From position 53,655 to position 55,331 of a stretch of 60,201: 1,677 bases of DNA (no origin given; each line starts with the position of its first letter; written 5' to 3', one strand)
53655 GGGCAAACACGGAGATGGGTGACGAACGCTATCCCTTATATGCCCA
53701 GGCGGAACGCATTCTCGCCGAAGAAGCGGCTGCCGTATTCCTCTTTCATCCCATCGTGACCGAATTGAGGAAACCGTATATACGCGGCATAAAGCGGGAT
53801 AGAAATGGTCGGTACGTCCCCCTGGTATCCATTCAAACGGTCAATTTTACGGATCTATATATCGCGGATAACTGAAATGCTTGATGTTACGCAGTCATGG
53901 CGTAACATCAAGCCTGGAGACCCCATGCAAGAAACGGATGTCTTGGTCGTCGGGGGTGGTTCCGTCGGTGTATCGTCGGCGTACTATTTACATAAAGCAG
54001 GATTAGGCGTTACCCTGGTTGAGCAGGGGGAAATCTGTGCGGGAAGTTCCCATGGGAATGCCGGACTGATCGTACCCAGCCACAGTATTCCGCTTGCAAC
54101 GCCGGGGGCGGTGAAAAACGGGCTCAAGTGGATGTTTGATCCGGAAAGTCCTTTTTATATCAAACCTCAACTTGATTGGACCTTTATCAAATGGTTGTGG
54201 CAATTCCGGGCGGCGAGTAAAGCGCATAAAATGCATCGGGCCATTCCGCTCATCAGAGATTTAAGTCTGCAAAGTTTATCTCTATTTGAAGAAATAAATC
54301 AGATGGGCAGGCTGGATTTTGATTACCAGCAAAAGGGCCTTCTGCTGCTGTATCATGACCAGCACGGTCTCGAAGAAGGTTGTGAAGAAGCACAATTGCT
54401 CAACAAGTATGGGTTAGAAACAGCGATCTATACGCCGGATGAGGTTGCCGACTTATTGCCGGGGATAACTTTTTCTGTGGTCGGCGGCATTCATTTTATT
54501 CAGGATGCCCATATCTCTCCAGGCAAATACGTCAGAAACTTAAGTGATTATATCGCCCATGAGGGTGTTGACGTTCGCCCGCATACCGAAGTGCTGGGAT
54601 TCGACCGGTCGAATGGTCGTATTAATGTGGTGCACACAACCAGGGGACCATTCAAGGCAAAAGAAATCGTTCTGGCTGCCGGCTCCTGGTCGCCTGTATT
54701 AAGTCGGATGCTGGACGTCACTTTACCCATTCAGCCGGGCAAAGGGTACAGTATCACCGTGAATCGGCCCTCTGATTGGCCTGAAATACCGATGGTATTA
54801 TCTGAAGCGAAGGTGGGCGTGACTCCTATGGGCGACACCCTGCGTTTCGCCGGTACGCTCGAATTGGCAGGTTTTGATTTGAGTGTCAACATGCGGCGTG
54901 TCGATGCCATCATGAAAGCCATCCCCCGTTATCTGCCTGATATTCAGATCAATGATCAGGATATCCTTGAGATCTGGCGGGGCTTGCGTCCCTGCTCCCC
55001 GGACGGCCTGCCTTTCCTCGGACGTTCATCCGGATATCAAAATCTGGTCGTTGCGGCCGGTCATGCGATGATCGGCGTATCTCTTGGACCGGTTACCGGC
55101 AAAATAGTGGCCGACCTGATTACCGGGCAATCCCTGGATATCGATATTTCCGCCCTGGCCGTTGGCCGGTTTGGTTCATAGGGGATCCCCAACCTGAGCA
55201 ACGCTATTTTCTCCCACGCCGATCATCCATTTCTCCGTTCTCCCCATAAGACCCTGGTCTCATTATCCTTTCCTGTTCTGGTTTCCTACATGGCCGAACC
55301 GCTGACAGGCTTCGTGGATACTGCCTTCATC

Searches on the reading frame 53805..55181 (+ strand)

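Call 62: search_protein_families(library=pfam, proteins=[window:53805-55181:+], max_evalue=0.0001)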
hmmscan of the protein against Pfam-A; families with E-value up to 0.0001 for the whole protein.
window:53805-55181:+ (458 aa): 8 families
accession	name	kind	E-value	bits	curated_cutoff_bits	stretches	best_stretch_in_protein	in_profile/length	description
PF01266.30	DAO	-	1.1e-73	249.2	27.9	1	45-438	1-353/353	FAD dependent oxidoreductase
PF13738.12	Pyr_redox_3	-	2.6e-09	37.2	30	0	231-295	72-135/305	Pyridine nucleotide-disulphide oxidoreductase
PF07992.20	Pyr_redox_2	-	6.3e-09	36.1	26.1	0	44-79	143-178/291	Pyridine nucleotide-disulphide oxidoreductase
PF00070.33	Pyr_redox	-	3e-06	28.1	22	0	46-75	2-31/82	Pyridine nucleotide-disulphide oxidoreductase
PF03486.20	HI0933_like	-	9.7e-06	25.6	50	0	243-296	112-166/244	HI0933-like protein Rossmann domain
PF01494.25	FAD_binding_3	-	1e-05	25.4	22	0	43-74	1-32/349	FAD binding domain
PF01946.23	Thi4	-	2e-05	24.4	26.2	1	41-83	15-57/235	Thi4 family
PF13450.12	NAD_binding_8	-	9.4e-05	23.1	21.9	0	48-83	1-36/68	NAD(P)-binding Rossmann-like domain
